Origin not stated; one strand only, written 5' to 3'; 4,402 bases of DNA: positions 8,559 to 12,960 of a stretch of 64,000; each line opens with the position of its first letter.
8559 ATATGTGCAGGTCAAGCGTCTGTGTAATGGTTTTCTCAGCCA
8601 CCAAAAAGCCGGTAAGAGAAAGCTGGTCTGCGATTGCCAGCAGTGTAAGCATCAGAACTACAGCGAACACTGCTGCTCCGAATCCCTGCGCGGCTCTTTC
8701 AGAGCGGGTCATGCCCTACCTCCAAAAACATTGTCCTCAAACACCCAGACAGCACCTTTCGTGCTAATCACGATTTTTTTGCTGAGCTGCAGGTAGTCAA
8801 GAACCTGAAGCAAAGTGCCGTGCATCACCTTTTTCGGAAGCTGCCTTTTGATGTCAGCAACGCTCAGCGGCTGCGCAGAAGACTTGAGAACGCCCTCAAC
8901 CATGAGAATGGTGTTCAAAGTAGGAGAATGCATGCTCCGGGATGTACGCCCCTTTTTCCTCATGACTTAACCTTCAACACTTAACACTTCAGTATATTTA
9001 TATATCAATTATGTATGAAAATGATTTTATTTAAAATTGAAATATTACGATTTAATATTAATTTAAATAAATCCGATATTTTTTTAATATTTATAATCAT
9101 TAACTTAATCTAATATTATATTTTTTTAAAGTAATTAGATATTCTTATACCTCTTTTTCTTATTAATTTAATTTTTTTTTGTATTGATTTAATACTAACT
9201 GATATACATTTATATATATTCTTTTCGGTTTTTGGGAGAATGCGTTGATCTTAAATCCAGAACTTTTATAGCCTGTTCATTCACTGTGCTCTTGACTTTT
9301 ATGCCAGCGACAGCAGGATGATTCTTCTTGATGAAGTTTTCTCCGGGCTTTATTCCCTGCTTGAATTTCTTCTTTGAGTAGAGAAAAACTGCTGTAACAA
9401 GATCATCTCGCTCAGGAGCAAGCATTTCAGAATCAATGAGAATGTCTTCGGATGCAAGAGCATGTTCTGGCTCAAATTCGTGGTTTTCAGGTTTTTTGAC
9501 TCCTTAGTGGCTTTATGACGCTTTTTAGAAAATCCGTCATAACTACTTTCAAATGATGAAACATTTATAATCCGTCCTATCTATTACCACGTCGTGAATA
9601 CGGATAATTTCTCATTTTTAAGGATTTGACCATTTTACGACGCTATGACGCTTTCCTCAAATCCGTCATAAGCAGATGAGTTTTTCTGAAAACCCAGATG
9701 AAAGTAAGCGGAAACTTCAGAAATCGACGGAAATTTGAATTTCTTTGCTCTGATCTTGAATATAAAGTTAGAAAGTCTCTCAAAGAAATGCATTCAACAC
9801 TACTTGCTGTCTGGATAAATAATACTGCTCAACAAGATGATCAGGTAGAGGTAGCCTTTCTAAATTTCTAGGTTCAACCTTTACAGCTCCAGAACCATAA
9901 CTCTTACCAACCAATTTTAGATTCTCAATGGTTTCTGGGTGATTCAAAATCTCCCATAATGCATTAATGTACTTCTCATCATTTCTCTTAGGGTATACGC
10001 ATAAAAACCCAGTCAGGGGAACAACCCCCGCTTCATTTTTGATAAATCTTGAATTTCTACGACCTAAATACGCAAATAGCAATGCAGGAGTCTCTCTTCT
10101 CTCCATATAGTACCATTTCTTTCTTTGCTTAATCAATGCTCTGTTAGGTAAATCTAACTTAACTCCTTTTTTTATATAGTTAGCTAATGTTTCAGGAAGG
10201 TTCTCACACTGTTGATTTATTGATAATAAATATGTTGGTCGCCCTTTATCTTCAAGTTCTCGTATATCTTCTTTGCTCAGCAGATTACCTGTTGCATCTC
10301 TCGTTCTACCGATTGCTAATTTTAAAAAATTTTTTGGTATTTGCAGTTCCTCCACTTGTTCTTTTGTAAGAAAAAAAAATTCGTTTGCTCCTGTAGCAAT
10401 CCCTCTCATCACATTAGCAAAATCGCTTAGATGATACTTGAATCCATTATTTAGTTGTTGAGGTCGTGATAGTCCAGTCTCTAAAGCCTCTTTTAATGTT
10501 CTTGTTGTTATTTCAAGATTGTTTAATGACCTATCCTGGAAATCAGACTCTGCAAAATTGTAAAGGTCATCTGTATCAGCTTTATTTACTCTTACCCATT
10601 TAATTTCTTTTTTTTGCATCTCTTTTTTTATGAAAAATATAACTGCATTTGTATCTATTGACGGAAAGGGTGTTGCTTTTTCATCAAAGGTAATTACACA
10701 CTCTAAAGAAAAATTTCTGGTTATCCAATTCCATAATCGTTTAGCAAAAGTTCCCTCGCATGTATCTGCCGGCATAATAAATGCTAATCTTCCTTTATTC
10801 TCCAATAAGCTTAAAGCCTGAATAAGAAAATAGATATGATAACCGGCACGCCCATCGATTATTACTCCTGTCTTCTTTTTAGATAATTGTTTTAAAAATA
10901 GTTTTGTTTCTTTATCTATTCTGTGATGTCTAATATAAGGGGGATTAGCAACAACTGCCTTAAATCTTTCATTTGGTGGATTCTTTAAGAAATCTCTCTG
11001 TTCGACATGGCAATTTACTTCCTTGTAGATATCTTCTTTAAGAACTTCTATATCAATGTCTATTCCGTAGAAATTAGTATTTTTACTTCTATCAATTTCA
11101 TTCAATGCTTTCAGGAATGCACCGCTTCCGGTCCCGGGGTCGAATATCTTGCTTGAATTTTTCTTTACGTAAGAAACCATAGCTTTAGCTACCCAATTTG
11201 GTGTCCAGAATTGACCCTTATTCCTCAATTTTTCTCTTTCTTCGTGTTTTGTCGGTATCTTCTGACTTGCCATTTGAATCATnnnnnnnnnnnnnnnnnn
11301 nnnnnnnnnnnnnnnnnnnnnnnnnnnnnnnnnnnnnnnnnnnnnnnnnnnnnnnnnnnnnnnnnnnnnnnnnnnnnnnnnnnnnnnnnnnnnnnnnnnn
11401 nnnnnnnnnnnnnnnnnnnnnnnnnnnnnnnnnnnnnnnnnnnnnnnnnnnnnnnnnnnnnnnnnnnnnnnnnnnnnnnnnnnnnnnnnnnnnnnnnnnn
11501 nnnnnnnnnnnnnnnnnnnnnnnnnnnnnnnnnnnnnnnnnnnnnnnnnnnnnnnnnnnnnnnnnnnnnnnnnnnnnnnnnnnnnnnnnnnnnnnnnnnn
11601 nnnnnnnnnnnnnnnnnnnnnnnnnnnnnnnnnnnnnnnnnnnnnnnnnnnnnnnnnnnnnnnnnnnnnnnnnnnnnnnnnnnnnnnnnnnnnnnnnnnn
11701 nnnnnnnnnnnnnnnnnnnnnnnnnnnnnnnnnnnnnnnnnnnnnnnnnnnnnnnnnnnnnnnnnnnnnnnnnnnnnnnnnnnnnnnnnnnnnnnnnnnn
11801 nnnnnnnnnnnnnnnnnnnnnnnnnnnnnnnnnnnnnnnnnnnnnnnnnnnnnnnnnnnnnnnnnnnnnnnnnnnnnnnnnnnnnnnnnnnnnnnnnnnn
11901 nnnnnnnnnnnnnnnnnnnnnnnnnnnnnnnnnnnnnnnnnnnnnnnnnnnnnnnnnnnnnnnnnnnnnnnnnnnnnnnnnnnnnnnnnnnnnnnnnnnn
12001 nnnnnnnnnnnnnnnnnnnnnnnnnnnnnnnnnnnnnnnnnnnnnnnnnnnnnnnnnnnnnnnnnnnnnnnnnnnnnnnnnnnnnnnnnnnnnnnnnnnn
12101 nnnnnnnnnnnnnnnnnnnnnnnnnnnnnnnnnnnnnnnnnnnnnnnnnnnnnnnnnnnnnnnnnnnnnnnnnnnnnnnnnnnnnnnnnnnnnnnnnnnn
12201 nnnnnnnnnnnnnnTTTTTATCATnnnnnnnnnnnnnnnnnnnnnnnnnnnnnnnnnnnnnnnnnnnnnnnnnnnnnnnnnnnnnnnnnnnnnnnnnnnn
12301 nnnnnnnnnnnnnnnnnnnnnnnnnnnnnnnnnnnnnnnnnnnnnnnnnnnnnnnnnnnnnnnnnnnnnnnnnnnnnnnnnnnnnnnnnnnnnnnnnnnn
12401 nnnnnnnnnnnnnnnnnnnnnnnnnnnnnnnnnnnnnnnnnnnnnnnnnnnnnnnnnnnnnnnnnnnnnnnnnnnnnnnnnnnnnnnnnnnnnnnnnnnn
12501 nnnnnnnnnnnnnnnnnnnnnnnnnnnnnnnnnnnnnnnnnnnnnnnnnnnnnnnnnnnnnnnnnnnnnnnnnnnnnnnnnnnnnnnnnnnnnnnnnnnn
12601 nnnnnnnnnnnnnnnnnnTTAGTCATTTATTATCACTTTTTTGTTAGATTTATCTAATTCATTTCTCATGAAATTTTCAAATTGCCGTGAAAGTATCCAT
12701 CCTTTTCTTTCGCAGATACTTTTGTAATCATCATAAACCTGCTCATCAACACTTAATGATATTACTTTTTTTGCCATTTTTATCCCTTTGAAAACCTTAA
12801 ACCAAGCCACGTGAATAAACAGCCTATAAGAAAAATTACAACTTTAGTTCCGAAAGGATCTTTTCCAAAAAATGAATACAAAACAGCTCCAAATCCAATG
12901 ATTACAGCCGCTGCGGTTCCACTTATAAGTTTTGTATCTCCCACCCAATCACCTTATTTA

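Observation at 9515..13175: RM-like cassette with an EVE-domain reader, flanked by perfect 55-bp direct repeats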

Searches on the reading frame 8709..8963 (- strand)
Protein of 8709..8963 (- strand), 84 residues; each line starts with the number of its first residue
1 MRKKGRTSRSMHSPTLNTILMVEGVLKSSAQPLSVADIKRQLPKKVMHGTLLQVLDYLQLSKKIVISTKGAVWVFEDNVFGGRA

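Call 6: search_protein_families(library=pfam, proteins=[window:8709-8963:-], max_evalue=0.1)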
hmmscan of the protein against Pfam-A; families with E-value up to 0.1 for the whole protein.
window:8709-8963:- (84 aa): 1 family
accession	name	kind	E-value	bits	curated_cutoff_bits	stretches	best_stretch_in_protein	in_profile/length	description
PF07106.19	TBPIP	-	0.00046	20.5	22.8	1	21-69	5-53/62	TBPIP/Hop2 winged helix domain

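Call 7: search_protein_families(library=padloc, proteins=[window:8709-8963:-], max_evalue=0.1)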
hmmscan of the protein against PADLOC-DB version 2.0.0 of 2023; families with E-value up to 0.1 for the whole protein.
window:8709-8963:- (84 aa): 0 families

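Call 89: find_encoding_contigs(protein=window:8709-8963:-, flank=10000, max_places=10)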
Protein window:8709-8963:- (84 aa): 8 contigs read that carry it; 8 places shown.
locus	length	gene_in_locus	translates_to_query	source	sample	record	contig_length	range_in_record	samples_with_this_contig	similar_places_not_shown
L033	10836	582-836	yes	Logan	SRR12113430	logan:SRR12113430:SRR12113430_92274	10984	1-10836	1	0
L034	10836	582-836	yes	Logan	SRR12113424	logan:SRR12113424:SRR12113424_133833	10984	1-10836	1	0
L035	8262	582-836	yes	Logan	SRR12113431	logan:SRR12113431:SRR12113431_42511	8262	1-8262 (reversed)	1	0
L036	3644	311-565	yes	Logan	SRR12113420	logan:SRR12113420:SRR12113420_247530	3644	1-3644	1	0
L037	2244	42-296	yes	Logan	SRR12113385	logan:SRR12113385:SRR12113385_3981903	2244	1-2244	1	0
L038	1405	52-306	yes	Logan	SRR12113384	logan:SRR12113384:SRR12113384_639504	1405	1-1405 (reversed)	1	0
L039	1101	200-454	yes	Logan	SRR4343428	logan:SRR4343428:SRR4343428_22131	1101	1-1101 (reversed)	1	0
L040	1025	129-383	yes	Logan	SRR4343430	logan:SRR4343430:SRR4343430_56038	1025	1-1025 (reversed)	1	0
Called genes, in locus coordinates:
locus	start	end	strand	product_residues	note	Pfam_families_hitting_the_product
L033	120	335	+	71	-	-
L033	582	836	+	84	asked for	-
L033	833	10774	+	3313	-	PF17957:Big_7 (faint), PF19077:Big_13 (faint), PF13750:Big_3_3 (weak)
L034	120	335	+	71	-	-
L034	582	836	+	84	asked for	-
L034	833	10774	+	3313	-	PF17957:Big_7 (faint), PF19077:Big_13 (faint), PF13750:Big_3_3 (weak)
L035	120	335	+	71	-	-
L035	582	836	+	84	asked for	-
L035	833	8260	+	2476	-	?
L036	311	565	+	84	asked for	-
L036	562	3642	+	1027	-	?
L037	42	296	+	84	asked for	-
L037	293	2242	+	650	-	?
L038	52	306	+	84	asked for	-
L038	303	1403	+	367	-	?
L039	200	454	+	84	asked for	-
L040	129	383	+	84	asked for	-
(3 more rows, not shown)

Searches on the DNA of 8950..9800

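Call 95: search_rna_families(source=window, start=8950, end=9800, threshold=evalue, max_evalue=1)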
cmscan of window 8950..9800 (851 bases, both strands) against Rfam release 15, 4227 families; matches with E-value up to 1: 0.
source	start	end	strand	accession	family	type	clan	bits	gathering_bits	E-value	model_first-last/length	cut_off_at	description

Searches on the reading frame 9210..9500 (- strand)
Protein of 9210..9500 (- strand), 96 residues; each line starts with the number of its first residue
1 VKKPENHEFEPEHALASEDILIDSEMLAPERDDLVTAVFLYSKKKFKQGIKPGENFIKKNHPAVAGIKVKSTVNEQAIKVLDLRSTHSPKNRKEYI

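Call 60: search_protein_families(library=ncbifam, proteins=[window:9210-9500:-], max_evalue=10)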
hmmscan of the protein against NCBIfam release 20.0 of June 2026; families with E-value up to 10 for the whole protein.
window:9210-9500:- (96 aa): 0 families

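Call 61: search_protein_families(library=pfam, proteins=[window:9210-9500:-], max_evalue=10)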
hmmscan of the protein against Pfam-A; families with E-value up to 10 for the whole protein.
window:9210-9500:- (96 aa): 0 families

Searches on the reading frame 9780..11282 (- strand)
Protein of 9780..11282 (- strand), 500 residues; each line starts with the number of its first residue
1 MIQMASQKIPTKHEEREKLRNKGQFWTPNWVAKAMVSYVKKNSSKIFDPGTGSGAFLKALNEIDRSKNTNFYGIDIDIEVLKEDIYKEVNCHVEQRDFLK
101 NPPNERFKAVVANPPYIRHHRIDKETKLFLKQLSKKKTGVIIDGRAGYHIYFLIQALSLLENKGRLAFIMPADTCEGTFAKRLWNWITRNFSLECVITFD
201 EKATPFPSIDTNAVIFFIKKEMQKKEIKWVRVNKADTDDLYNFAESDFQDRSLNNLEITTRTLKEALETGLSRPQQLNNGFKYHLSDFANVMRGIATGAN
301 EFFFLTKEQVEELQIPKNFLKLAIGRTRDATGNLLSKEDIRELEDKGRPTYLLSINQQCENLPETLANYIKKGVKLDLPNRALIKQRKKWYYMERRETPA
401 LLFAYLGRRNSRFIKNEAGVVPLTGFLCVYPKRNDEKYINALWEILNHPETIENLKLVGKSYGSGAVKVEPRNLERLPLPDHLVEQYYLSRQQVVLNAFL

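Call 6: search_protein_families(library=pfam, proteins=[window:9780-11282:-], max_evalue=0.1)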
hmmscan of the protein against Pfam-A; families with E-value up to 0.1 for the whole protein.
window:9780-11282:- (500 aa): 12 families
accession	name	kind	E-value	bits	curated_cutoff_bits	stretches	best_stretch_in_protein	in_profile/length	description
PF02384.22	N6_Mtase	-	1e-17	64.9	20.4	1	18-231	21-245/311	N-6 DNA Methylase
PF07669.17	Eco57I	-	2.1e-16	61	25.3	1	66-201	31-167/171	Eco57I restriction-modification methylase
PF22837.1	M_Eco57I_C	-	3.3e-08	33.7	27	1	287-477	33-220/283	Type II methyltransferase M.Eco57I, C-terminal domain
PF20473.4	MmeI_Mtase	-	3.5e-06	26.8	27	1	109-190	138-218/259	MmeI, DNA-methyltransferase domain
PF05175.20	MTS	-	4.8e-06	26.8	23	1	33-118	21-110/170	Methyltransferase small domain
PF13847.12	Methyltransf_31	-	1.7e-05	25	27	1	41-129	2-95/145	Methyltransferase domain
PF13649.12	Methyltransf_25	-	0.002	19.2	27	1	46-119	1-76/97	Methyltransferase domain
PF01170.24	UPF0020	-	0.011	15.8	22.3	1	48-124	34-139/197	RMKL-like, methyltransferase domain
PF07021.18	MetW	-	0.013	15.5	21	1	38-113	9-82/193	Methionine biosynthesis protein MetW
PF01555.25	N6_N4_Mtase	-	0.032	14.6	26.7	0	24-82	163-217/221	DNA methylase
PF10237.15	N6-adenineMlase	-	0.037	14.2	23.2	1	59-138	43-121/166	Probable N6-adenine methyltransferase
PF11599.14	AviRa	-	0.08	12.8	25.7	0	34-82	42-91/232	RRNA methyltransferase AviRa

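Call 7: search_protein_families(library=padloc, proteins=[window:9780-11282:-], max_evalue=0.1)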
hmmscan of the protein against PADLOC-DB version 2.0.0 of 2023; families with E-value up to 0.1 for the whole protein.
window:9780-11282:- (500 aa): 54 families (the best 25 are shown)
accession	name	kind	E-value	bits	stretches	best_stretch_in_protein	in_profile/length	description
PDLC03267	MTase_II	-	2.5e-66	222.7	1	14-482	7-478/539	Type II methyltransferase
PDLC03331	MTase_II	-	1.2e-45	154.2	1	19-476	26-485/541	Type II methyltransferase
PDLC03248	MTase_II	-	6.5e-31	105.6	1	20-314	7-306/521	Type II methyltransferase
PDLC03366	MTase_II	-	2.4e-28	97.2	1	21-477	21-484/568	Type II methyltransferase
PDLC03222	MTase_II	-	7.5e-28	95.4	1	17-481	127-581/602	Type II methyltransferase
PDLC03328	MTase_II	-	1e-27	94.9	1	21-479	30-502/587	Type II methyltransferase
PDLC03301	MTase_II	-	1.6e-27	94.4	1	20-484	72-540/604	Type II methyltransferase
PDLC04134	mad2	-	1.9e-19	67.9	1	19-230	267-457/492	mads_2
PDLC03612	REase_MTase_IIG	-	3.1e-17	60.1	1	107-314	807-1008/1247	Type IIG restriction enzyme-methyltransferase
PDLC03313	MTase_II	-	1.8e-16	57.8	1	89-265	127-298/563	Type II methyltransferase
PDLC03227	MTase_II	-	3.5e-16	57.2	1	16-236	21-254/494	Type II methyltransferase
PDLC03282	MTase_II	-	4.2e-16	57.2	1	19-220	10-186/386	Type II methyltransferase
PDLC03021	MTase_I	-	3.1e-15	54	1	21-238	162-394/491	Type I methyltransferase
PDLC03604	REase_MTase_IIG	-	3.4e-15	53.2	1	74-314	502-739/1011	Type IIG restriction enzyme-methyltransferase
PDLC03335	MTase_II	-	1.6e-14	51.5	1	16-307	73-386/607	Type II methyltransferase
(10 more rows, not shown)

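Call 58: search_solved_structures(query=window:9780-11282:-, max_evalue=0.001)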
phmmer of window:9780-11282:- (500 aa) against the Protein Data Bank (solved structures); distinct sequences matched with E-value up to 0.001: 7.
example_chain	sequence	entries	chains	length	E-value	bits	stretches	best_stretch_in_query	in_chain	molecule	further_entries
8cxz_A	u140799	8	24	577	8e-11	44.4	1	93-341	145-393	Site-specific DNA-methyltransferase (adenine-specific)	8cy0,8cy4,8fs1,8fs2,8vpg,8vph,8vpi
7lni_A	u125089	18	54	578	8e-11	44.4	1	93-341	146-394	Site-specific DNA-methyltransferase (adenine-specific)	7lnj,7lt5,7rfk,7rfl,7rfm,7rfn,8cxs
1aqj_A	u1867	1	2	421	1.4e-06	30.4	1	20-173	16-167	ADENINE-N6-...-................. TAQI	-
1aqi_A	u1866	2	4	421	1.4e-06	30.4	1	20-173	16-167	ADENINE-N6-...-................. TAQI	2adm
2ibs_A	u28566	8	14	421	1.9e-06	30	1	20-173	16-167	Modification methylase TaqI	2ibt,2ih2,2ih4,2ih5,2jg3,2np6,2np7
1g38_A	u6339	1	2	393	1.6e-05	26.9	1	27-173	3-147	MODIFICATION METHYLASE TAQI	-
7bst_D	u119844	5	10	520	2.5e-05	26.3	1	21-203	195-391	Type I restriction enzyme EcoR124II M protein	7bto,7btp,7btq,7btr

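Call 60: search_protein_families(library=ncbifam, proteins=[window:9780-11282:-], max_evalue=10)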
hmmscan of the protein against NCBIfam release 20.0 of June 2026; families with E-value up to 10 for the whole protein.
window:9780-11282:- (500 aa): 15 families
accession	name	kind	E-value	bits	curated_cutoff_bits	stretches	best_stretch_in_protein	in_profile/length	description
TIGR02987.1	met_A_Alw26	exception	2e-12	46.7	353.5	1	21-255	2-279/523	Alw26I/Eco31I/Esp3I family type II restriction adenine-specific DNA-methyltransferase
TIGR03534.1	RF_mod_PrmC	equivalog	2.2e-09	37.2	199.1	1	32-124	77-174/253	peptide chain release factor N(5)-glutamine methyltransferase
TIGR00497.1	hsdM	equivalog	6.2e-07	28.5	242.75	1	22-226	199-423/515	type I restriction-modification system subunit M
TIGR00536.1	hemK_fam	subfamily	8.4e-07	28.3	115.5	1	29-125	100-201/286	HemK family protein methyltransferase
NF033452.1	BREX_1_MTaseX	exception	9.1e-07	27.1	500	1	76-307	481-711/1210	BREX-1 system adenine-specific DNA-methyltransferase PglX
NF047738.1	antiphage_MADS2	equivalog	1.3e-06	27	720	1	21-61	309-350/654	methylation-associated defense system DNA methyltransferase MAD2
NF000337.1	erm_SHROVE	exception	0.00062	19.1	320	1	38-119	23-104/248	ErmE/ErmH/ErmO/ErmR family 23S rRNA (adenine(2058)-N(6))-methyltransferase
NF000499.2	Erm23S_rRNA_broad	equivalog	0.00064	19.2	212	1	26-120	6-100/244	23S ribosomal RNA methyltransferase Erm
NF002421.0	PRK01544.1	equivalog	0.00094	18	567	1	32-154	128-251/524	bifunctional peptide chain release factor N(5)-glutamine methyltransferase PrmC/tRNA (guanosine(46)-N7)-methyltransferase TrmB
NF011529.0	PRK14968.1-3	equivalog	0.0024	17.3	162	1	37-123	28-118/198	putative methyltransferase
TIGR02081.1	metW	equivalog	0.0028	17.2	189.5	1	40-112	11-81/194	methionine biosynthesis protein MetW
NF011527.0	PRK14968.1-1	equivalog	0.0036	17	242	1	31-120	24-107/192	putative methyltransferase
TIGR03533.1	L3_gln_methyl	equivalog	0.013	14.8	229.7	1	38-124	116-207/284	50S ribosomal protein L3 N(5)-glutamine methyltransferase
NF008300.0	PRK11088.1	equivalog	0.063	12.7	303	1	30-83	73-127/272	23S rRNA (guanine(745)-N(1))-methyltransferase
TIGR02072.1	BioC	equivalog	0.11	12.3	184.95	1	31-113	19-104/244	malonyl-ACP O-methyltransferase BioC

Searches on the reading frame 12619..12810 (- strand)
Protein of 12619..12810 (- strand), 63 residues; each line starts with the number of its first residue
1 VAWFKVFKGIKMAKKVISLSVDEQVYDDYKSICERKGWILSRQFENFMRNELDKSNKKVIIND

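Call 6: search_protein_families(library=pfam, proteins=[window:12619-12810:-], max_evalue=0.1)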
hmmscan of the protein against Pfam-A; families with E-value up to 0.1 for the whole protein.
window:12619-12810:- (63 aa): 0 families

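Call 7: search_protein_families(library=padloc, proteins=[window:12619-12810:-], max_evalue=0.1)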
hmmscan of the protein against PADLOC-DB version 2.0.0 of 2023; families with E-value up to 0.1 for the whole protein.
window:12619-12810:- (63 aa): 0 families

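Call 59: search_solved_structures(query=window:12622-12777:-, max_evalue=10)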
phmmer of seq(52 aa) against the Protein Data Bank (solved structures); distinct sequences matched with E-value up to 10: 1.
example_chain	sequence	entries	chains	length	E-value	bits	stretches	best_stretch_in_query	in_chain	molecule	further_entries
6zop_A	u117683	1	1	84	1.1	13.2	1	19-49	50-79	DDE_Tnp_1_7 domain-containing protein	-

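Call 60: search_protein_families(library=ncbifam, proteins=[window:12622-12777:-], max_evalue=10)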
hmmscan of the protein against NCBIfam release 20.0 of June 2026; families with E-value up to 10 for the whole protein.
seq(52 aa): 0 families

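Call 61: search_protein_families(library=pfam, proteins=[window:12622-12777:-], max_evalue=10)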
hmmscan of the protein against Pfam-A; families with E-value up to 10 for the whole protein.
seq(52 aa): 1 family
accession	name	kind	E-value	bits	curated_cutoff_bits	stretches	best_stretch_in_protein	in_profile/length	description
PF16276.10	NPM1-C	-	0.08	13.4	29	1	24-49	12-40/49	Nucleophosmin C-terminal domain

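Call 75: predict_structure(protein=window:12622-12777:-)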
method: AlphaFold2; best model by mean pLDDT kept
length: 52 residues; sequences in the alignment: 1
mean_pLDDT: 70.2   pTM: 0.45
mean pLDDT of the five models: 70.2, 67.6, 67.3, 64.8, 62.3
residues with pLDDT >= 90: 6; 70-90: 25; 50-70: 8; < 50: 13
segments of 3 or more residues with pLDDT < 50: 1-7, 47-52
pLDDT, mean of each block of 10 residues (from residue 1): 46 82 90 83 57 37
secondary structure, 60 per line:
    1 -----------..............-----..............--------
elements in order: H12-25 H31-44

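Call 79: fold_search(model_id=the predicted structure, library=pdb)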
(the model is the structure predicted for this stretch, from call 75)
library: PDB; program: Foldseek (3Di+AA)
matches with E <= 10: 11; with E <= 0.001: 0
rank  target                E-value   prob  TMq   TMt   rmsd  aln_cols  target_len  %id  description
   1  9w04_B                3.5e+00  0.21  0.47  0.10   3.0        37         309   24  Cryo-EM structure of TasH-tigRNA-dsDNA complex (released 2026-03-11)
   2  4cb9                  4.0e+00  0.33  0.51  0.07   1.7        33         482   15  Structure of full-length CTNNBL1 in P43212 space group (released 2013-12-04)
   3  9w04_A                4.3e+00  0.18  0.47  0.10   3.0        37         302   24  Cryo-EM structure of TasH-tigRNA-dsDNA complex (released 2026-03-11)
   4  21kl_B                4.9e+00  0.15  0.43  0.13   2.7        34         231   24  Cryo-EM structure of TasH-pre-tigRNA-dsDNA complex (released 2026-03-11)
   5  21kl_A                5.7e+00  0.12  0.38  0.11   3.2        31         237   26  Cryo-EM structure of TasH-pre-tigRNA-dsDNA complex (released 2026-03-11)
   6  4cb8                  7.1e+00  0.20  0.51  0.07   1.7        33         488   15  Structural and mutational analysis reveals that CTNNBL1 binds NLSs in a manner distinct from that of its closest armadil (released 2013-12-04)
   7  4hnm                  7.1e+00  0.18  0.51  0.07   1.7        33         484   15  Crystal structure of human catenin-beta-like 1 56 kDa fragment (released 2013-07-31)
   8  6dk8_E                8.1e+00  0.05  0.32  0.10   6.7        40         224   15  RetS kinase region without cobalt (released 2019-03-20)
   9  4hm9                  8.7e+00  0.16  0.53  0.06   1.5        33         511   15  Crystal structure of full-length human catenin-beta-like 1 (released 2013-07-31)
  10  5hwu_A                8.7e+00  0.07  0.44  0.21   3.1        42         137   17  Crystal Structure of DR2231_E46A mutant in complex with dUMPNPP and Manganese (released 2016-10-26)
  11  6dk8_C                9.4e+00  0.04  0.33  0.10   6.7        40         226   15  RetS kinase region without cobalt (released 2019-03-20)
